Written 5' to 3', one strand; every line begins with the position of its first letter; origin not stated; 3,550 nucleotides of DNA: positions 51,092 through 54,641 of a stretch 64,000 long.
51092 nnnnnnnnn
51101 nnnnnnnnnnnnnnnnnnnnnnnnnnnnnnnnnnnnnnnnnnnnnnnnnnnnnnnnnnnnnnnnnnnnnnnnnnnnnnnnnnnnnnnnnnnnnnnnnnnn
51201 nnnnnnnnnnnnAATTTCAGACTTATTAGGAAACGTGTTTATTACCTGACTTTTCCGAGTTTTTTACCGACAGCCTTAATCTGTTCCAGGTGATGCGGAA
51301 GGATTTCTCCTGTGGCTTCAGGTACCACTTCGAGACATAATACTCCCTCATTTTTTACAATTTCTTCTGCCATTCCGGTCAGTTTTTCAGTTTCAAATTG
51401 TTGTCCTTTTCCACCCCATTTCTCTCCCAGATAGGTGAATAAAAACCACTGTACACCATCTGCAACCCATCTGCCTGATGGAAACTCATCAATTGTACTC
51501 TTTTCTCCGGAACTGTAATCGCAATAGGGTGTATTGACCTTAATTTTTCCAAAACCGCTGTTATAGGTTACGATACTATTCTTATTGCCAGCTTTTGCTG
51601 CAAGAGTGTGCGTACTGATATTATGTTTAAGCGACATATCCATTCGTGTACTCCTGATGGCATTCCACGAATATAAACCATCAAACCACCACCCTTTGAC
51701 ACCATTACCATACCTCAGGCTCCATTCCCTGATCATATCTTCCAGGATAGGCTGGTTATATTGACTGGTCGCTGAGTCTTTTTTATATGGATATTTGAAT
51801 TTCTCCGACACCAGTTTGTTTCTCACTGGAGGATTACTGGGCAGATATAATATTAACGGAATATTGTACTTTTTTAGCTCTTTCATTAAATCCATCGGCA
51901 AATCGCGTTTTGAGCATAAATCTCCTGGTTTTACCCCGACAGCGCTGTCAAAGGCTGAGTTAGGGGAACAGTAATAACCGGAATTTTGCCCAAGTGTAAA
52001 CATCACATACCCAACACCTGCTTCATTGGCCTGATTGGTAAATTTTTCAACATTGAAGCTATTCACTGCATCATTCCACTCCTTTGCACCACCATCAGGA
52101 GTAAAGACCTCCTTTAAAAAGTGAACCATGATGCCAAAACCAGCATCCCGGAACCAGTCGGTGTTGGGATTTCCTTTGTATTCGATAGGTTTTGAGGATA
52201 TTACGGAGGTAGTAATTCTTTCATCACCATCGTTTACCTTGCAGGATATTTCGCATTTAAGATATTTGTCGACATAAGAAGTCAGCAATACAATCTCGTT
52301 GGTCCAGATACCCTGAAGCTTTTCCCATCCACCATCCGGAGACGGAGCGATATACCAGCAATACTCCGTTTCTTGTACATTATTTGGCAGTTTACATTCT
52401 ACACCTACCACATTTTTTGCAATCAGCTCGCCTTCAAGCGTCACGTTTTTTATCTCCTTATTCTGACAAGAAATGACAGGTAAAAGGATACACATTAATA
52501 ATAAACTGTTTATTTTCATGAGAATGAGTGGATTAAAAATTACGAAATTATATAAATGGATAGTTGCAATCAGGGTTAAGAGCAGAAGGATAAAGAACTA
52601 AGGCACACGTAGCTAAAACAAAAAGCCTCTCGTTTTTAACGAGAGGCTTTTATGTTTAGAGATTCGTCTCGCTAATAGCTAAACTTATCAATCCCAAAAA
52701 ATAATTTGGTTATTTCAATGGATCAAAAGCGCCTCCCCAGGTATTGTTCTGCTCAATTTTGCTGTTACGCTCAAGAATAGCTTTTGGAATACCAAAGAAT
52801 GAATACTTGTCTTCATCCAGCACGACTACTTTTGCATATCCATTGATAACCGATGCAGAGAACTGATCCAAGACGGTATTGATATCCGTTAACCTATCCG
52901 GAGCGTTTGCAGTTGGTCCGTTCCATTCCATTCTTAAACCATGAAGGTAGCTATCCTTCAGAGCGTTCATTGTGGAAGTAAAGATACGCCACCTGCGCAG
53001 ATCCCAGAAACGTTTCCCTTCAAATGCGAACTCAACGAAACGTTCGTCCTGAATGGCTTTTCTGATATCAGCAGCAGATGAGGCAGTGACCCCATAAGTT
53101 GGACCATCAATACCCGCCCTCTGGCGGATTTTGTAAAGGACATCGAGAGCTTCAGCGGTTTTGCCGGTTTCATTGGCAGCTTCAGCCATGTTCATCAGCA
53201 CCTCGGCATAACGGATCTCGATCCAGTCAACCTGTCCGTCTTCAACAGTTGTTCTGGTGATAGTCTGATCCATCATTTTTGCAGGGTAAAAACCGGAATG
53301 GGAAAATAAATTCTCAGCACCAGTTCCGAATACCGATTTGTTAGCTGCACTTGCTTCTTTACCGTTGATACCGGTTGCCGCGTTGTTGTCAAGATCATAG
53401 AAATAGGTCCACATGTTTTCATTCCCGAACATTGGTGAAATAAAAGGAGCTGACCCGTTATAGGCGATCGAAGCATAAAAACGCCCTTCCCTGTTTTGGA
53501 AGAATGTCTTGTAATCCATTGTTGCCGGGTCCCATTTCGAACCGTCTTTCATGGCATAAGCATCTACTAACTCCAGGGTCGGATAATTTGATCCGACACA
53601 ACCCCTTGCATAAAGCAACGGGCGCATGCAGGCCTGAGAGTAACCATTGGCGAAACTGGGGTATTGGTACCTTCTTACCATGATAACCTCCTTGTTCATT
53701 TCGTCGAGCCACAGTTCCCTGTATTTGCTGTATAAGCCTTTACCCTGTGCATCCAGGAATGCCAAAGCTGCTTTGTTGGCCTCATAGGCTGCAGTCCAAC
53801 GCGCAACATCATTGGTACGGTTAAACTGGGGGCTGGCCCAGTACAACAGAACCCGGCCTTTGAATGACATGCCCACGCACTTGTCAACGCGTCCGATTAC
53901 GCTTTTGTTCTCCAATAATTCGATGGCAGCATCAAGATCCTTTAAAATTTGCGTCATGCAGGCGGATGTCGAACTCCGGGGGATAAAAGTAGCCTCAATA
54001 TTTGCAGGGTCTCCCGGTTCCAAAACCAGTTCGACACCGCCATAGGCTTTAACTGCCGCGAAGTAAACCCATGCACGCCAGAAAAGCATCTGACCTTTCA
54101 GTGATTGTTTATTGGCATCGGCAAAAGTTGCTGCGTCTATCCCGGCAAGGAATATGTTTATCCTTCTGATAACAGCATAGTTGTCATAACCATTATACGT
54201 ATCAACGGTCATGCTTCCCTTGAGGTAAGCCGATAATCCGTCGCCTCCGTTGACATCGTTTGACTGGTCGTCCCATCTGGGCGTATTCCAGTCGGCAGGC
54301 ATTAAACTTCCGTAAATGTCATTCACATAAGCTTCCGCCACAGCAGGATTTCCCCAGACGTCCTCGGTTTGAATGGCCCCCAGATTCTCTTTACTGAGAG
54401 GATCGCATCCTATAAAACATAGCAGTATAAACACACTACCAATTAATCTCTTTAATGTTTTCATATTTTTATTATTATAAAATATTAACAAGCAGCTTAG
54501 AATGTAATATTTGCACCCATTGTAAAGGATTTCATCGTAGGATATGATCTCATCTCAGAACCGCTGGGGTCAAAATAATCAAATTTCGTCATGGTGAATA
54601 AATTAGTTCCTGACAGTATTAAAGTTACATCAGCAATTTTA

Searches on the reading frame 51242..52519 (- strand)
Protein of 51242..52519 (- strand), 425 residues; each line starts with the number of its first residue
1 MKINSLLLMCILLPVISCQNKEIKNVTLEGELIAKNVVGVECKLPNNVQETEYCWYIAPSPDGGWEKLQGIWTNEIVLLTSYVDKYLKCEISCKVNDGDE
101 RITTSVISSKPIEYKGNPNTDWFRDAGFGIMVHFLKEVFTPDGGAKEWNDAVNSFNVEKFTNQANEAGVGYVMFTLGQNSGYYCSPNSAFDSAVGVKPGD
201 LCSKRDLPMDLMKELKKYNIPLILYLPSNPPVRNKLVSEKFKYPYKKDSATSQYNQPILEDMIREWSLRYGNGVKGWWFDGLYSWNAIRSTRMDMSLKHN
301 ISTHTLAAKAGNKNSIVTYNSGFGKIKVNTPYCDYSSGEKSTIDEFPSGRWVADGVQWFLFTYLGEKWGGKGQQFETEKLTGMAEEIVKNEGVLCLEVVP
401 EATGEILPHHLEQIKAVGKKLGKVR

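Call 12: search_protein_families(library=pfam, proteins=[window:51242-52519:-], max_evalue=0.01)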
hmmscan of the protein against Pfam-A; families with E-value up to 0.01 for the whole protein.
window:51242-52519:- (425 aa): 1 family
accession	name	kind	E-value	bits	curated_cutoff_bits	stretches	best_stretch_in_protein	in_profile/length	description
PF01120.23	Alpha_L_fucos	-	6.2e-16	59.2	25.2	1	153-420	92-339/345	Alpha-L-fucosidase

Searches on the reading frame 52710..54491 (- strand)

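Call 12: search_protein_families(library=pfam, proteins=[window:52710-54491:-], max_evalue=0.01)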
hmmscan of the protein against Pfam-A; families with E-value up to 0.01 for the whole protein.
window:52710-54491:- (593 aa): 2 families
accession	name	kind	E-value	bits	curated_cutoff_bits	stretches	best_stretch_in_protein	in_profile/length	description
PF07980.17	SusD_RagB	-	3.8e-46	158.5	23.1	1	268-585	2-297/297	SusD family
PF14322.12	SusD-like_3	-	1.9e-14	54.8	27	1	102-216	79-191/191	Starch-binding associating with outer membrane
